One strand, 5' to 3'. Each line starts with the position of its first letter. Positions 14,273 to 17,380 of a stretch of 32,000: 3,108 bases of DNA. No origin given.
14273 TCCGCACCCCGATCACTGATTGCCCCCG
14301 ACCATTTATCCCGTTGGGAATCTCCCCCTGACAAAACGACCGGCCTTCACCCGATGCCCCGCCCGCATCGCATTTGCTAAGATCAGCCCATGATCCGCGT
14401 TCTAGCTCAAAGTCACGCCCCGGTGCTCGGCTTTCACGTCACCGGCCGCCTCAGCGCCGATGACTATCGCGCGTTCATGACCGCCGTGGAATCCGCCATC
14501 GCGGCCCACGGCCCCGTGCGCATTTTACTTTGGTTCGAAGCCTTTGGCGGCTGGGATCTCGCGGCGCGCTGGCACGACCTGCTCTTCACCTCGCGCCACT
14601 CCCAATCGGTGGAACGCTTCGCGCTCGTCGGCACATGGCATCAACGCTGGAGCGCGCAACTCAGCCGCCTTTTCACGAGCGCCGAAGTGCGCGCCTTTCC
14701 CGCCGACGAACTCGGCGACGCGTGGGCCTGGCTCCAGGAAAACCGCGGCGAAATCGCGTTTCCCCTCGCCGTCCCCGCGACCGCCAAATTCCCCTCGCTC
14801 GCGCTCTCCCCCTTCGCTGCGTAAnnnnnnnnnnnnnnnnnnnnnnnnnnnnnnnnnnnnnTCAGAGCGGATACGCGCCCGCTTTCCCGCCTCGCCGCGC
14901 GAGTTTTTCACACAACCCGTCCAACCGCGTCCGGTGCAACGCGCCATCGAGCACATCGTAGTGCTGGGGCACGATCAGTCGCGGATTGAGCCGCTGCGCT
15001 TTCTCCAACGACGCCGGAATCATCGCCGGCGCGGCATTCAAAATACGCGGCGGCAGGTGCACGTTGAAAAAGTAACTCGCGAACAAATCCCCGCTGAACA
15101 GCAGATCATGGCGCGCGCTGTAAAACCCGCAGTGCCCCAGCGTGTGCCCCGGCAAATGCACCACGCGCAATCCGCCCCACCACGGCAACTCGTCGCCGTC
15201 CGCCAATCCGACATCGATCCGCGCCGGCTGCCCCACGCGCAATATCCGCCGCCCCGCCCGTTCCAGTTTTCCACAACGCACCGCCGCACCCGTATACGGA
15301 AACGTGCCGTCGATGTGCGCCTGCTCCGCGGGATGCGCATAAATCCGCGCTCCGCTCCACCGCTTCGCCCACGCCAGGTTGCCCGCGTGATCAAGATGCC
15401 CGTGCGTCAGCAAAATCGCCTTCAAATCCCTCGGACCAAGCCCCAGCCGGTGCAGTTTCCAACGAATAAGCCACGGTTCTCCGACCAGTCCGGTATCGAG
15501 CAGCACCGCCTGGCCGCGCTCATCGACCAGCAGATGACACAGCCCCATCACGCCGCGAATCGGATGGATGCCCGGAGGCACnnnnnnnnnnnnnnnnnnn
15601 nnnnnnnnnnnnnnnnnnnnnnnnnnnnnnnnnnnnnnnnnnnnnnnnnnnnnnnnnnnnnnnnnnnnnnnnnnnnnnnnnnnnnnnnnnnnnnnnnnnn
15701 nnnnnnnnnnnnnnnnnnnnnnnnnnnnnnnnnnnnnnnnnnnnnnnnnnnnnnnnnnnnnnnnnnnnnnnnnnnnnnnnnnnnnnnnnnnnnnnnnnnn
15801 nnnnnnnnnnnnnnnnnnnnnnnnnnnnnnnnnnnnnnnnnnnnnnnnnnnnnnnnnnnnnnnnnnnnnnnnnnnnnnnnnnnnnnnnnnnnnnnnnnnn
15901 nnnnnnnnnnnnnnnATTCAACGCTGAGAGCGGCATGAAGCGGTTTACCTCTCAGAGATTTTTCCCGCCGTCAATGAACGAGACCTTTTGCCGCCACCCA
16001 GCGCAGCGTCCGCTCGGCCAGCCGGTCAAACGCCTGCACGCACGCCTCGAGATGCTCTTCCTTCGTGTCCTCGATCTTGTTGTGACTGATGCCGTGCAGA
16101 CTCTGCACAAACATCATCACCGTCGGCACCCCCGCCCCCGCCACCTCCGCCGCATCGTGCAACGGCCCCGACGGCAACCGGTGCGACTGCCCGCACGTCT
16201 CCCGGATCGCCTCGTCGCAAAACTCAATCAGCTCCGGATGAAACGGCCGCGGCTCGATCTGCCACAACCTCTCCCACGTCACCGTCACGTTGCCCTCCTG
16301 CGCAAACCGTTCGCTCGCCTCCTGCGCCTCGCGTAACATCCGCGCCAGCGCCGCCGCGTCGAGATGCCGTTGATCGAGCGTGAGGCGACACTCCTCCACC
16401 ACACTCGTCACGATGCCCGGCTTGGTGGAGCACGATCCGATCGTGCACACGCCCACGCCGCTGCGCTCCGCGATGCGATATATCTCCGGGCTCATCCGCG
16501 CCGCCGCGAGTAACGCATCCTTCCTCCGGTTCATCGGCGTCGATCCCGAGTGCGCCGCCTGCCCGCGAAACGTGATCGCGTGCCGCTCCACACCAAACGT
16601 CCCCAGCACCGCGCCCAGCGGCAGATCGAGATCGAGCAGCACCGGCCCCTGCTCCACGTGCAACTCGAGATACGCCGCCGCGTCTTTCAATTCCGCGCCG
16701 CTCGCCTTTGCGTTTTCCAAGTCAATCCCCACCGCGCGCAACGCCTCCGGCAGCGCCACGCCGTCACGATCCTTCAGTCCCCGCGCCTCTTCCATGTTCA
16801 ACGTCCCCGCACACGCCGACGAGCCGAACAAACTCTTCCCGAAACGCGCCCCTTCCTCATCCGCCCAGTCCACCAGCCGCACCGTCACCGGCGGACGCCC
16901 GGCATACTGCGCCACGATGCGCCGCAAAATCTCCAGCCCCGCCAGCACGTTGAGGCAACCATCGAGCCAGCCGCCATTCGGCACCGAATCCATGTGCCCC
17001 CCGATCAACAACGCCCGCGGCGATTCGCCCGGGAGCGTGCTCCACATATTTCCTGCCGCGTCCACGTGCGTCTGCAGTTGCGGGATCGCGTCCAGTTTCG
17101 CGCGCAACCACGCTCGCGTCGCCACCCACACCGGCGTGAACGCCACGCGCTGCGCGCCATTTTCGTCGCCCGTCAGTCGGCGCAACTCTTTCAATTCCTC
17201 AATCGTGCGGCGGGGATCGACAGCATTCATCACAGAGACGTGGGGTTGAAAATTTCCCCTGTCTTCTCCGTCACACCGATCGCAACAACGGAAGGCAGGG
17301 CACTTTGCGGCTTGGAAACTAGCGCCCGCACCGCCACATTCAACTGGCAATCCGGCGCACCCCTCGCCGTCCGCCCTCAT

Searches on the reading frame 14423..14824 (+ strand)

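Call 47: search_protein_families(library=pfam, proteins=[window:14423-14824:+], max_evalue=0.00001)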
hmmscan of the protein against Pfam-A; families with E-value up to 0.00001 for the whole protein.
window:14423-14824:+ (133 aa): 1 family
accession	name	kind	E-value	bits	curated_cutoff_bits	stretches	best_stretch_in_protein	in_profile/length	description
PF11964.13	SpoIIAA-like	-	1.3e-24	87.4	25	1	2-105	2-106/106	SpoIIAA-like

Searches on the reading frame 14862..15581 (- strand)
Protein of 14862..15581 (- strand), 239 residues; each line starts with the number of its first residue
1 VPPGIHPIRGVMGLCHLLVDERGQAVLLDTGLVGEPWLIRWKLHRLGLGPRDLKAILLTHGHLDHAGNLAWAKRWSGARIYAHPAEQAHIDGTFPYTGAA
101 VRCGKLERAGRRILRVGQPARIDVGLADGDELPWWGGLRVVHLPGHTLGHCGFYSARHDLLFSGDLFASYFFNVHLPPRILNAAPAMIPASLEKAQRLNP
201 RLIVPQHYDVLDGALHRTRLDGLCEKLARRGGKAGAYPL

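Call 47: search_protein_families(library=pfam, proteins=[window:14862-15581:-], max_evalue=0.00001)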
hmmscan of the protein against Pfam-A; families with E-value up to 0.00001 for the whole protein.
window:14862-15581:- (239 aa): 2 families
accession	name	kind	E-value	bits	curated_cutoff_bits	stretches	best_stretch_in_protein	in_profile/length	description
PF00753.33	Lactamase_B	-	2.8e-28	99.6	22.7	1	11-207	4-196/196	Metallo-beta-lactamase superfamily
PF12706.13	Lactamase_B_2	-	2.1e-07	31.2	27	1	46-125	24-102/200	Beta-lactamase superfamily domain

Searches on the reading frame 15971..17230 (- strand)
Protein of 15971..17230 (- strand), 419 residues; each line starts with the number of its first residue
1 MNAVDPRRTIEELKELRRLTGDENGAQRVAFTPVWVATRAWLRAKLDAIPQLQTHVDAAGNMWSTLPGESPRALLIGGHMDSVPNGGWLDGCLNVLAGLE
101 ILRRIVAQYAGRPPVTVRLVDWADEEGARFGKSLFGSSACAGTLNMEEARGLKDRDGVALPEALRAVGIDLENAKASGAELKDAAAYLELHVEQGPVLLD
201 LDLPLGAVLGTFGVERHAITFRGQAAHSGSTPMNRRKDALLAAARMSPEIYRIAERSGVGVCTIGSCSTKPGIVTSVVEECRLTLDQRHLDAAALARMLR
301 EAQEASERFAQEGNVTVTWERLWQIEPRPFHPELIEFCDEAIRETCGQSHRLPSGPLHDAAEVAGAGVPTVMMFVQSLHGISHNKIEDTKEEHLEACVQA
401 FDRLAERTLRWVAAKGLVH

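Call 39: search_protein_families(library=ncbifam, proteins=[window:15971-17230:-])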
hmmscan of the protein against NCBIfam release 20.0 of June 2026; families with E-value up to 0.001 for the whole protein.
window:15971-17230:- (419 aa): 20 families
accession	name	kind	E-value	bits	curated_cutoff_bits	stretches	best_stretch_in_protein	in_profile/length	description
NF006771.0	PRK09290.1-5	subfamily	1.2e-99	333.7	399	1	3-399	3-400/413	allantoate amidohydrolase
TIGR01879.1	hydantase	subfamily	2.3e-85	287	204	1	11-396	5-389/401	hydantoinase/carbamoylase family amidase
NF006775.0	PRK09290.2-5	equivalog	5.3e-82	275.7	479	1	8-406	14-411/419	allantoate amidohydrolase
NF058540.1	Ncarbamyl_ErtE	equivalog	1.2e-80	271.2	520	1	4-400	8-406/418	N-carbamyl-l-glutamate amidohydrolase ErtE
NF009529.0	PRK12893.1-2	equivalog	2.4e-80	270.3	508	1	2-406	5-405/411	Zn-dependent hydrolase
NF006769.0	PRK09290.1-3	subfamily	4.9e-80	269.2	452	1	3-398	9-401/417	allantoate amidohydrolase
NF006768.0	PRK09290.1-1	equivalog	1.5e-71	241.4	532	1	8-402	7-401/411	allantoate deiminase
NF009527.0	PRK12891.1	subfamily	2.1e-69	234.6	461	1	10-403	15-415/426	Zn-dependent hydrolase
NF006770.0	PRK09290.1-4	equivalog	3.4e-69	233.5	372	1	22-406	20-398/403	allantoate amidohydrolase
NF006772.0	PRK09290.2-1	subfamily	4.8e-67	226.6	424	1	22-402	31-409/430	allantoate amidohydrolase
TIGR03176.1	AllC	equivalog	3.9e-66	223.4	597.75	1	9-400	8-394/406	allantoate deiminase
NF006773.0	PRK09290.2-2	equivalog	3.9e-65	220.4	584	1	53-404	61-412/419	allantoate amidohydrolase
NF009531.0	PRK12893.1-5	equivalog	3.4e-58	197.1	486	1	4-394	7-397/421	Zn-dependent hydrolase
NF009530.0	PRK12893.1-4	subfamily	9.7e-58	196.2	551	1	5-392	8-391/423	Zn-dependent hydrolase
NF010373.0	PRK13799.1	equivalog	1.1e-54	185.8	1087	1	54-404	232-582/591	unknown domain/N-carbamoyl-L-amino acid hydrolase fusion protein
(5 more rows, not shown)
